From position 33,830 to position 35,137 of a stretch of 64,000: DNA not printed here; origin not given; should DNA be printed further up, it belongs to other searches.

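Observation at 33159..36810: Fused nucleotidyltransferase/PLP-fold enzyme + Rossmann reductase + LicD: a CDP-phospho-alcohol decoration module (2-glycerol-P, serinol-P or ethanolamine-P type) inside a Bacteroidales glycan operon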

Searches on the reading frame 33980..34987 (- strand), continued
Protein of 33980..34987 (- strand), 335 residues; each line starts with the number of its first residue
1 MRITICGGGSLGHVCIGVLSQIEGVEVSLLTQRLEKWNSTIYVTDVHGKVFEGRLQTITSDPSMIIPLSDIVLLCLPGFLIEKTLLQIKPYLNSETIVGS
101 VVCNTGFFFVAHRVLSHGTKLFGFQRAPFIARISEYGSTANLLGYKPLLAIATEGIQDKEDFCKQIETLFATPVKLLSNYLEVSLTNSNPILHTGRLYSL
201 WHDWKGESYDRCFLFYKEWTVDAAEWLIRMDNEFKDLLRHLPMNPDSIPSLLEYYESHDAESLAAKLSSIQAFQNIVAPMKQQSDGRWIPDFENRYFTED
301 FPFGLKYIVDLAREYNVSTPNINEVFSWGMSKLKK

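Call 52: find_homologous_proteins(query=P0202, max_evalue=1e-20)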
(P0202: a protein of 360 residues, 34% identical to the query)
Query P0202 (360 aa): 1964 proteins with E <= 1e-20 among 6972 candidates; the best 120 are listed.
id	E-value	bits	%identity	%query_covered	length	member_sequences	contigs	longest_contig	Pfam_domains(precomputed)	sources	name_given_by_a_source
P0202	1.6e-243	825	100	100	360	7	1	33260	PF02317.24,PF02558.23,PF01210.30,PF03807.24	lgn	-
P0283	1.9e-131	456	58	100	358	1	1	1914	PF02317.24,PF05368.20,PF02558.23,PF01210.30,PF03807.24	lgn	-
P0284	8.0e-131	454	59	100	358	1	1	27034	PF02317.24,PF05368.20,PF02558.23,PF01210.30,PF03807.24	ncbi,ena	-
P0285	2.5e-129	449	56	100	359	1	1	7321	PF02317.24,PF02558.23,PF01210.30,PF03807.24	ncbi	ncbi:MAG: NAD/NADP octopine/nopaline dehydrogenase family protein [Agathobacter sp.]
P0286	6.1e-128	445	55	99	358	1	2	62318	PF02317.24,PF02558.23,PF03446.22,PF01210.30,PF03807.24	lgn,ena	-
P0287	6.5e-128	445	55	99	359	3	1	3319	PF02317.24,PF02558.23,PF03446.22,PF01210.30,PF03807.24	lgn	-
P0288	7.3e-128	445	55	99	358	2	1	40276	PF02317.24,PF02558.23,PF01210.30,PF03807.24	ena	-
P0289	1.4e-127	444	55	100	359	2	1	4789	PF02317.24,PF02558.23,PF01210.30,PF03807.24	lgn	-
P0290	4.3e-127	442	56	100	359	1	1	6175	PF02317.24,PF02558.23,PF01210.30,PF03807.24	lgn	-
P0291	4.5e-127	442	55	100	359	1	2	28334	PF02317.24,PF02558.23,PF01210.30,PF03807.24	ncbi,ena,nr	ncbi:MAG: NAD/NADP octopine/nopaline dehydrogenase family protein [Clostridia bacterium]|nr:NAD/NADP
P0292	5.2e-127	442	56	99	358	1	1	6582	PF02317.24,PF02558.23,PF01210.30,PF03807.24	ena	-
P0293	7.0e-127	441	54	100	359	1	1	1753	PF02317.24,PF02558.23,PF03446.22,PF01210.30,PF03807.24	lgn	-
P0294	8.6e-127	441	55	99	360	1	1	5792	PF02317.24,PF02558.23,PF01210.30,PF03807.24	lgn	-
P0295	9.0e-127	441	56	100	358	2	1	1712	PF02317.24,PF05368.20,PF02558.23,PF01210.30,PF03807.24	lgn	-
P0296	9.2e-127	441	55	100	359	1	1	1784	PF02317.24,PF02558.23,PF01210.30,PF03807.24,PF02737.25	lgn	-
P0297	1.0e-126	441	54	100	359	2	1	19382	PF02317.24,PF02558.23,PF03446.22,PF01210.30,PF03807.24,PF02737.25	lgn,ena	-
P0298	1.1e-126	441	55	99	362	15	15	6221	PF02317.24,PF02558.23,PF03446.22,PF01210.30,PF03721.21,PF03807.24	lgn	-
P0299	1.5e-126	440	55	100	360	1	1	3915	PF02317.24,PF02558.23,PF01210.30,PF03807.24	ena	-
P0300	2.0e-126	440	54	100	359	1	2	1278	PF02317.24,PF02558.23,PF01210.30,PF03807.24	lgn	-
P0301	4.9e-126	439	55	100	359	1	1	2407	PF02317.24,PF02558.23,PF03446.22,PF01210.30,PF03807.24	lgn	-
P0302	9.2e-126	438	55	100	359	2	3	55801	PF02317.24,PF02558.23,PF01210.30,PF03807.24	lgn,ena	-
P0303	1.6e-125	437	53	100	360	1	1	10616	PF02317.24,PF02558.23,PF01210.30,PF03721.21,PF03807.24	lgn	-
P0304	1.8e-125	437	54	99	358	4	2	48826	PF02317.24,PF02558.23,PF03446.22,PF01210.30,PF03807.24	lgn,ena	-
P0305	1.8e-125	437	55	99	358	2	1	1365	PF02317.24,PF02558.23,PF01210.30,PF03807.24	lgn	-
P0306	1.8e-125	437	54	100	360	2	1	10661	PF02317.24,PF02558.23,PF01210.30,PF03807.24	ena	-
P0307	2.3e-125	436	55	99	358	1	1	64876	PF02317.24,PF02558.23,PF03446.22,PF01210.30,PF03807.24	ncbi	-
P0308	2.4e-125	436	53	96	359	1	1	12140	PF02317.24,PF02558.23,PF01210.30,PF03807.24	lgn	-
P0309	2.9e-125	436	53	96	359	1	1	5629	PF02317.24,PF02558.23,PF01210.30,PF03807.24,PF02737.25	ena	-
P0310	2.9e-125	436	55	100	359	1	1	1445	PF02317.24,PF02558.23,PF01210.30,PF03807.24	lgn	-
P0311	6.0e-125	435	55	100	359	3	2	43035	PF02317.24,PF02558.23,PF01210.30,PF03807.24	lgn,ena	-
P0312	6.5e-125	435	54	100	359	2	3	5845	PF02317.24,PF02558.23,PF01210.30,PF03807.24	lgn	-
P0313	7.0e-125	435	56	100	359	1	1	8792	PF02317.24,PF02558.23,PF01210.30,PF03807.24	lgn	-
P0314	7.5e-125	435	55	100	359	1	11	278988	PF02317.24,PF02558.23,PF01210.30,PF03807.24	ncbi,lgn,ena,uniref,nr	ncbi:NAD/NADP octopine/nopaline dehydrogenase family protein [Hungatella hathewayi]|uniref:NAD/NADP-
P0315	8.7e-125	434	54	100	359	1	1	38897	PF02317.24,PF02558.23,PF01210.30,PF03807.24,PF02737.25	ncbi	-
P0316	9.4e-125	434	55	100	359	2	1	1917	PF02317.24,PF02558.23,PF01210.30,PF03807.24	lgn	-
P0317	1.0e-124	434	54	99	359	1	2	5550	PF02317.24,PF02558.23,PF01210.30,PF03807.24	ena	-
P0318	1.1e-124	434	55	100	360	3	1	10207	PF02317.24,PF02558.23,PF01210.30,PF03807.24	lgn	-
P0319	2.6e-124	433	54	100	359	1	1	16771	PF02317.24,PF02558.23,PF01210.30,PF03807.24,PF02737.25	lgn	-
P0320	2.7e-124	433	54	99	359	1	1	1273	PF02317.24,PF02558.23,PF01210.30,PF03807.24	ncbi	-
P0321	3.4e-124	432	54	100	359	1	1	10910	PF02317.24,PF02558.23,PF03446.22,PF01210.30,PF03807.24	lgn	-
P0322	4.7e-124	432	55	100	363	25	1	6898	PF02317.24,PF02558.23,PF01210.30,PF03807.24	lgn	-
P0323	5.0e-124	432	55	100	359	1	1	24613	PF02317.24,PF02558.23,PF01210.30,PF03807.24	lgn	-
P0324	5.4e-124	432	55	100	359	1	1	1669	PF02317.24,PF01210.30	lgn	-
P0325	6.2e-124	432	54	99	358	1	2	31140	PF02317.24,PF02558.23,PF03446.22,PF01210.30,PF03807.24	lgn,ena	-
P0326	6.8e-124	431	53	99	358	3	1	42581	PF02317.24,PF02558.23,PF03446.22,PF01210.30,PF03807.24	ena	-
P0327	6.9e-124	431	55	100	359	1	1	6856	PF02317.24,PF02558.23,PF01210.30,PF03807.24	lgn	-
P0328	1.0e-123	431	53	99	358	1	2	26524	PF02317.24,PF02558.23,PF03446.22,PF01210.30,PF03807.24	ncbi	-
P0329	1.3e-123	431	53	100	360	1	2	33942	PF02317.24,PF02558.23,PF01210.30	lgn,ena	-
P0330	1.6e-123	430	54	99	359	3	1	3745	PF02317.24,PF02558.23,PF01210.30,PF03807.24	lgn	-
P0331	1.8e-123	430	55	100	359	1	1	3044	PF02317.24,PF13241.13,PF02558.23,PF01210.30,PF03807.24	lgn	-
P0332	1.8e-123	430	54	99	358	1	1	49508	PF02317.24,PF02558.23,PF01210.30,PF03807.24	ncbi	-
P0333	2.1e-123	430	54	100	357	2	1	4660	PF02317.24,PF02558.23,PF03446.22,PF01210.30,PF03807.24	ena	-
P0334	2.2e-123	430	54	100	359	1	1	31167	PF02317.24,PF02558.23,PF01210.30,PF03807.24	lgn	-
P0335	2.5e-123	430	54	99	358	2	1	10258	PF02317.24,PF02558.23,PF01210.30,PF03807.24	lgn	-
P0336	2.6e-123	430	54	99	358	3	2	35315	PF02317.24,PF02558.23,PF03446.22,PF01210.30,PF03807.24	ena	-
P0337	2.9e-123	429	54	99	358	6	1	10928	PF02317.24,PF02558.23,PF01210.30,PF03807.24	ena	-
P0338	3.2e-123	429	54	100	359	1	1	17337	PF02317.24,PF02558.23,PF01210.30,PF03807.24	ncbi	-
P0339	3.5e-123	429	53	99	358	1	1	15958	PF02317.24,PF02558.23,PF01210.30,PF03807.24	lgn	-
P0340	4.4e-123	429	53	99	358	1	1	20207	PF02317.24,PF02558.23,PF01210.30,PF03807.24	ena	-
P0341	4.5e-123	429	54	100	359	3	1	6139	PF02317.24,PF02558.23,PF01210.30,PF03807.24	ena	-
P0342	4.6e-123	429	53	100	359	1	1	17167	PF02317.24,PF02558.23,PF01210.30,PF03807.24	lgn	-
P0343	4.6e-123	429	53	100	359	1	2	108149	PF02317.24,PF02558.23,PF01210.30,PF03807.24,PF02737.25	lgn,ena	-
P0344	5.2e-123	429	54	99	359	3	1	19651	PF02317.24,PF02558.23,PF01210.30,PF03807.24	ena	-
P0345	6.9e-123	428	53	100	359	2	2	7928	PF02317.24,PF02558.23,PF01210.30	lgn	-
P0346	7.4e-123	428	54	100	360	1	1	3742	PF02317.24,PF02558.23,PF01210.30,PF03807.24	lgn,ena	-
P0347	7.5e-123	428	53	99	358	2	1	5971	PF02317.24,PF02558.23,PF03446.22,PF01210.30,PF03807.24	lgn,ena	-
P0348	7.6e-123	428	54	99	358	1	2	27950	PF02317.24,PF02558.23,PF03446.22,PF01210.30,PF03807.24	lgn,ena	-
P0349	8.8e-123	428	53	99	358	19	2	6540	PF02317.24,PF02558.23,PF03446.22,PF01210.30,PF03807.24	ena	-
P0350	1.5e-122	427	54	99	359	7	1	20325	PF02317.24,PF02558.23,PF01210.30,PF03807.24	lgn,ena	-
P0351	1.6e-122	427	52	100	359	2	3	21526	PF02317.24,PF02558.23,PF03446.22,PF01210.30,PF03807.24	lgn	-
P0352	1.9e-122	427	53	100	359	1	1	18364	PF02317.24,PF02558.23,PF01210.30,PF03807.24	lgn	-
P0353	1.9e-122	427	54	100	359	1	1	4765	PF02317.24,PF01210.30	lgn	-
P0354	2.4e-122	426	54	100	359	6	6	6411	PF02317.24,PF02558.23,PF01210.30,PF03807.24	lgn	-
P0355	2.7e-122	426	53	100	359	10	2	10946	PF02317.24,PF02558.23,PF01210.30,PF03721.21,PF03807.24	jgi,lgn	jgi:opine dehydrogenase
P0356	2.7e-122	426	54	99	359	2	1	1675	PF02317.24,PF02558.23,PF01210.30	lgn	-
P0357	2.7e-122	426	52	100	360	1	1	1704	PF02317.24,PF02558.23,PF01210.30,PF03807.24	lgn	-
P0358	3.5e-122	426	53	100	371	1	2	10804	PF02317.24,PF02558.23,PF01210.30,PF03721.21,PF03807.24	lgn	-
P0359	3.8e-122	426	53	100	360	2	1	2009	PF02317.24,PF02558.23,PF01210.30,PF03807.24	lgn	-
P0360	3.8e-122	426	54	100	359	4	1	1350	PF02317.24,PF02558.23,PF01210.30,PF03807.24,PF02737.25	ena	-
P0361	4.1e-122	426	54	99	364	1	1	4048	PF02317.24,PF02558.23,PF01210.30,PF03807.24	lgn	-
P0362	4.2e-122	426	54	100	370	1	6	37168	PF02317.24,PF02558.23,PF01210.30,PF03807.24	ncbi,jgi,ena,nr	ncbi:MAG: hypothetical protein E7667_04435 [Ruminococcaceae bacterium]|nr:hypothetical protein [Osci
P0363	4.5e-122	425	53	100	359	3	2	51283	PF02317.24,PF02558.23,PF03446.22,PF01210.30,PF03721.21,PF03807.24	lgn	-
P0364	4.5e-122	425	55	100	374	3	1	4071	PF02317.24,PF02558.23,PF01210.30,PF03807.24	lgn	-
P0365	6.5e-122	425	54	100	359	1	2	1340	PF02317.24,PF01210.30,PF03807.24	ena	-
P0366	8.5e-122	425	55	99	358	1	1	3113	PF02317.24,PF02558.23,PF03446.22,PF01210.30,PF03807.24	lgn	-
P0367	9.5e-122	424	54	100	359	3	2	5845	PF02317.24,PF02558.23,PF03446.22,PF01210.30,PF03807.24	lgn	-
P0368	9.7e-122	424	53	100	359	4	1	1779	PF02317.24,PF02558.23,PF01210.30,PF03807.24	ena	-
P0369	1.1e-121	424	54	100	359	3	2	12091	PF02317.24,PF02558.23,PF01210.30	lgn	-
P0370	1.1e-121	424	53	100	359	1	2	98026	PF02317.24,PF02558.23,PF01210.30,PF03807.24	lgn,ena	-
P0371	1.5e-121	424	54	100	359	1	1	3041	PF02317.24,PF02558.23,PF01210.30,PF03807.24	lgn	-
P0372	1.5e-121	424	55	100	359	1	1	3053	PF02317.24,PF02558.23,PF01210.30,PF03807.24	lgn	-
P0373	1.5e-121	424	54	99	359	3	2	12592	PF02317.24,PF02558.23,PF01210.30,PF03807.24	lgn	-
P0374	1.6e-121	424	55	100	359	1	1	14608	PF02317.24,PF02558.23,PF01210.30,PF03807.24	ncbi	-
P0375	1.8e-121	423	54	100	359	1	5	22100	PF02317.24,PF02558.23,PF01210.30,PF03807.24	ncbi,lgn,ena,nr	ncbi:MAG: NAD/NADP octopine/nopaline dehydrogenase family protein [Lachnospiraceae bacterium]|nr:NAD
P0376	1.9e-121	423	53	99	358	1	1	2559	PF02317.24,PF02558.23,PF01210.30,PF03807.24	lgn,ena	-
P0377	2.0e-121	423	54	100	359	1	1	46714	PF02317.24,PF01210.30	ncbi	-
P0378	2.0e-121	423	51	96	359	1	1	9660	PF02317.24,PF13241.13,PF02558.23,PF01210.30,PF03807.24,PF02737.25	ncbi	-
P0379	2.3e-121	423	52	100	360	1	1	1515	PF02317.24,PF02558.23,PF01210.30,PF03807.24,PF02737.25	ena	-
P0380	2.6e-121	423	52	96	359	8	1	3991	PF02317.24,PF02558.23,PF01210.30,PF03807.24,PF02737.25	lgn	-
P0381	4.2e-121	422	54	100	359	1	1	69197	PF02317.24,PF02558.23,PF01210.30,PF03721.21,PF03807.24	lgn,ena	-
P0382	4.2e-121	422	53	100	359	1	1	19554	PF02317.24,PF02558.23,PF01210.30,PF03807.24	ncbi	-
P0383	4.3e-121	422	54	99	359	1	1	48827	PF02317.24,PF02558.23,PF01210.30,PF03807.24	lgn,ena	-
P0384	6.5e-121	422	54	100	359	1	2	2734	PF02317.24,PF02558.23,PF01210.30,PF03807.24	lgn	-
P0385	6.6e-121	422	53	100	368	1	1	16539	PF02317.24,PF02558.23,PF01210.30,PF03807.24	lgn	-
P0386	8.0e-121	421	54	100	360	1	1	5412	PF02317.24,PF02558.23,PF01210.30,PF03807.24,PF02737.25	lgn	-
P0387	8.1e-121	421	53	100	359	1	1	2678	PF02317.24,PF02558.23,PF01210.30,PF03807.24,PF02737.25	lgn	-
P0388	8.5e-121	421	53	100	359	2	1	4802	PF02317.24,PF02558.23,PF03446.22,PF01210.30,PF03807.24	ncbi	-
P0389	8.9e-121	421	53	100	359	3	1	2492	PF02317.24,PF02558.23,PF03446.22,PF01210.30,PF03807.24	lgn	-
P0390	9.0e-121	421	52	100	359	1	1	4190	PF02317.24,PF02558.23,PF01210.30,PF03807.24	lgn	-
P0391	9.8e-121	421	53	100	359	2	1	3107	PF02317.24,PF02558.23,PF01210.30,PF03807.24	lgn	-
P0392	1.1e-120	421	53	99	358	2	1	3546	PF02317.24,PF02558.23,PF01210.30,PF03807.24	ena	-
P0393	1.1e-120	421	53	99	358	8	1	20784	PF02317.24,PF02558.23,PF01210.30,PF03807.24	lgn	-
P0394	1.1e-120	421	53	100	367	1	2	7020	PF02317.24,PF02558.23,PF01210.30,PF03807.24,PF02737.25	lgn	-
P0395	1.4e-120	421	53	99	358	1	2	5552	PF02317.24,PF02558.23,PF01210.30,PF03807.24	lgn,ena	-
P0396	1.7e-120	420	55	100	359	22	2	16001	PF02317.24,PF02558.23,PF01210.30,PF03807.24,PF02737.25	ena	-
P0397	1.8e-120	420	54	100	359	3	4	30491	PF02317.24,PF01210.30,PF03807.24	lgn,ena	-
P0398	1.9e-120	420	53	100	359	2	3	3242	PF02317.24,PF02558.23,PF01210.30,PF03807.24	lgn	-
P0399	2.1e-120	420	53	99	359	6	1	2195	PF02317.24,PF02558.23,PF03446.22,PF01210.30,PF03807.24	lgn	-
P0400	2.2e-120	420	52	99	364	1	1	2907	PF02317.24,PF02558.23,PF01210.30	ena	-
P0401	2.4e-120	420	54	100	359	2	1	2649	PF02317.24,PF02558.23,PF01210.30,PF03807.24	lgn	-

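Call 53: find_encoding_contigs(protein=P0314, flank=8000, max_places=3)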
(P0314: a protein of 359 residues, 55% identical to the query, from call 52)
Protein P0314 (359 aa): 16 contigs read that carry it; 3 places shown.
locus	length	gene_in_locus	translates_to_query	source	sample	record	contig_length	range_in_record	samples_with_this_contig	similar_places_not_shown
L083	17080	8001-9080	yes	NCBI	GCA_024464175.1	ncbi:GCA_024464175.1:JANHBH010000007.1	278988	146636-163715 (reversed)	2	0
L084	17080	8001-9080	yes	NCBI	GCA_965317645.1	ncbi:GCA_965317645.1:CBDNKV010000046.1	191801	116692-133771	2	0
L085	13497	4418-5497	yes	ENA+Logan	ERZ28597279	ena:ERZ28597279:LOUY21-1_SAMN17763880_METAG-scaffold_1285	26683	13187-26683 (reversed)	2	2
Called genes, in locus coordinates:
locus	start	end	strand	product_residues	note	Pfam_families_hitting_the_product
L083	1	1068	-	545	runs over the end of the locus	PF01473:Choline_bind_1 (faint), PF19127:Choline_bind_3 (weak)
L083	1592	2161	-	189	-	PF04892:VanZ-LLP1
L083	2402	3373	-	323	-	PF13495:Phage_int_SAM_4, PF02899:Phage_int_SAM_1, PF00589:Phage_integrase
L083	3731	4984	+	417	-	PF09314:DUF1972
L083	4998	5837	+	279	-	PF04991:LicD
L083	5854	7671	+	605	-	PF00483:NTP_transferase, PF12804:NTP_transf_3, PF00155:Aminotran_1_2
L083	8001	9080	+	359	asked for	PF01210:NAD_Gly3P_dh_N, PF02558:ApbA (weak), PF03807:F420_oxidored (weak), PF02317:Octopine_DH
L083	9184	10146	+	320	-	PF05704:Caps_synth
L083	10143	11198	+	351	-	PF00535:Glycos_transf_2, PF10111:Glyco_tranf_2_2, PF13641:Glyco_tranf_2_3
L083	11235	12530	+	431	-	PF04932:Wzy_C (weak)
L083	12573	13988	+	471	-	PF01943:Polysacc_synt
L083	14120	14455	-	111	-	PF02371:Transposase_20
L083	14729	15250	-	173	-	PF01548:DEDD_Tnp_IS110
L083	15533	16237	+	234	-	-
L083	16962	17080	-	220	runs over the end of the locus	-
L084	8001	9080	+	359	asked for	PF01210:NAD_Gly3P_dh_N, PF02558:ApbA (weak), PF03807:F420_oxidored (weak), PF02317:Octopine_DH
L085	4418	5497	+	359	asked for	PF01210:NAD_Gly3P_dh_N, PF02558:ApbA (weak), PF03807:F420_oxidored (weak), PF02317:Octopine_DH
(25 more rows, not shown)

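Call 54: find_encoding_contigs(protein=P0343, flank=8000, max_places=2)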
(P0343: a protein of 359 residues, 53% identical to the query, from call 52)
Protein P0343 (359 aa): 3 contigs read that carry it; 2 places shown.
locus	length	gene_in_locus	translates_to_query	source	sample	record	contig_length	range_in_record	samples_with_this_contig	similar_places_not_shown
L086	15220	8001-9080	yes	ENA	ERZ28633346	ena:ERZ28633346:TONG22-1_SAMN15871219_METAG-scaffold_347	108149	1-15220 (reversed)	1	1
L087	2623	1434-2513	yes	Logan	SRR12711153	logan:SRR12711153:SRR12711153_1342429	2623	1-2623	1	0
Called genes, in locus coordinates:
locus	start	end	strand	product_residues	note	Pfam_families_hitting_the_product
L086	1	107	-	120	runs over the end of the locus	PF10066:DUF2304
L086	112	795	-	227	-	PF00535:Glycos_transf_2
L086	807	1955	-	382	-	PF13439:Glyco_transf_4, PF13579:Glyco_trans_4_4 (weak), PF00534:Glycos_transf_1, PF13692:Glyco_trans_1_4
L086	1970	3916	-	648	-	PF09913:DUF2142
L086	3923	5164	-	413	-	-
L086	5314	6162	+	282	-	PF04991:LicD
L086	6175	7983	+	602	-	PF00483:NTP_transferase, PF12804:NTP_transf_3, PF00155:Aminotran_1_2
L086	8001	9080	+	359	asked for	PF01210:NAD_Gly3P_dh_N, PF02558:ApbA, PF02737:3HCDH_N (weak), PF03807:F420_oxidored, PF02317:Octopine_DH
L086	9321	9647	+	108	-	-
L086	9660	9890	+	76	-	-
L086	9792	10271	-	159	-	PF02590:SPOUT_MTase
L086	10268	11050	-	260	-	PF00753:Lactamase_B, PF23023:Anti-Pycsar_Apyc1, PF12706:Lactamase_B_2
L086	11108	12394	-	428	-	PF00275:EPSP_synthase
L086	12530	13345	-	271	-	-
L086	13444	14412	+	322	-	PF08486:SpoIID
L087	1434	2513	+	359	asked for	PF01210:NAD_Gly3P_dh_N, PF02558:ApbA, PF02737:3HCDH_N (weak), PF03807:F420_oxidored, PF02317:Octopine_DH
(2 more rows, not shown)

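Call 59: search_protein_families(library=pfam, proteins=[L082:2508-4421:+, L082:4432-6543:+, L082:6555-7958:+, L082:7970-8986:+, L082:8983-10140:+, L082:10142-11353:+, L082:11364-12491:+, L082:13277-15271:+], max_evalue=0.001)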
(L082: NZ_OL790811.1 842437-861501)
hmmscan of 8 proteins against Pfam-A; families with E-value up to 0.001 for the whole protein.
L082:2508-4421:+ (637 aa): 2 families
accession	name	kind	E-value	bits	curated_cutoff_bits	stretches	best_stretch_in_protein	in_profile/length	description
PF04183.18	IucA_IucC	-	4.4e-50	170.9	25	1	184-424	3-238/239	IucA / IucC family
PF06276.17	FhuF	-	1.3e-32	113.9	25.2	1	448-617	2-159/161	Ferric iron reductase FhuF-like transporter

L082:4432-6543:+ (703 aa): 2 families
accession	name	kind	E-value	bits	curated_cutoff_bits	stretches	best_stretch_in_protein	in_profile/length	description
PF00593.30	TonB_dep_Rec_b-barrel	-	3.4e-41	143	27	1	262-672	38-436/436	TonB dependent receptor-like, beta-barrel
PF07715.20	Plug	-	1.4e-15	58.1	23.9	1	56-158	2-107/107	TonB-dependent Receptor Plug Domain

L082:6555-7958:+ (467 aa): 2 families
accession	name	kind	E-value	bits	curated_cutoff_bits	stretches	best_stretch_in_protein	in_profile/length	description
PF02784.22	Orn_Arg_deC_N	-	1.6e-23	83.8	23.4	1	68-262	8-208/247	Pyridoxal-dependent decarboxylase, pyridoxal binding domain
PF01168.26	Ala_racemase_N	-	7.9e-06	26.2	24.1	1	61-220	6-159/220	Alanine racemase, N-terminal domain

L082:7970-8986:+ (338 aa): 1 family
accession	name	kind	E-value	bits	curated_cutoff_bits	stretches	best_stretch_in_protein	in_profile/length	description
PF00291.31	PALP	-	3.1e-65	220.8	35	1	6-282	1-280/295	Pyridoxal-phosphate dependent enzyme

L082:8983-10140:+ (385 aa): 3 families
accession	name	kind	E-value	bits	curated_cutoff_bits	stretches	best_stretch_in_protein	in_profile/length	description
PF02317.23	Octopine_DH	-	1.7e-27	96.7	30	1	197-365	3-149/150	NAD/NADP octopine/nopaline dehydrogenase, alpha-helical domain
PF01210.29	NAD_Gly3P_dh_N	-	7.5e-08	32.9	23.1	1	9-118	2-106/158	NAD-dependent glycerol-3-phosphate dehydrogenase N-terminus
PF02558.23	ApbA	-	3e-05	24.1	22.2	1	10-110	2-96/150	Ketopantoate reductase PanE/ApbA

L082:10142-11353:+ (403 aa): 1 family
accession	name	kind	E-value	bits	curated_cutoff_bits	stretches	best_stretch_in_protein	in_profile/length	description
PF07690.21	MFS_1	-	1.1e-42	146.6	33.4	2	14-359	1-346/347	Major Facilitator Superfamily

L082:11364-12491:+ (375 aa): 1 family
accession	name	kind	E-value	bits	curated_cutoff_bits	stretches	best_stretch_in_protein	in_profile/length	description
PF01497.23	Peripla_BP_2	-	2.1e-14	54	27.5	1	77-265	25-200/235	Periplasmic binding protein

L082:13277-15271:+ (664 aa): 5 families
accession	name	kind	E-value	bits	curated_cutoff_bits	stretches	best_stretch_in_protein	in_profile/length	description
PF00456.26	Transketolase_N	-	9.9e-169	561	22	1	4-334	2-334/334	Transketolase, thiamine diphosphate binding domain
PF02779.29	Transket_pyr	-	8.6e-57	192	27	1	354-524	2-173/174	Transketolase, pyrimidine binding domain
PF22613.1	Transketolase_C_1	-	1.9e-41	141.3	27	1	539-651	1-113/113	Transketolase-like TK C-terminal domain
PF02780.25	Transketolase_C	-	6.4e-17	62.1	25.9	1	541-655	2-124/124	Transketolase, C-terminal domain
PF13292.11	DXP_synthase_N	-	1.6e-05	24.8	21.2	0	5-193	19-179/274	1-deoxy-D-xylulose-5-phosphate synthase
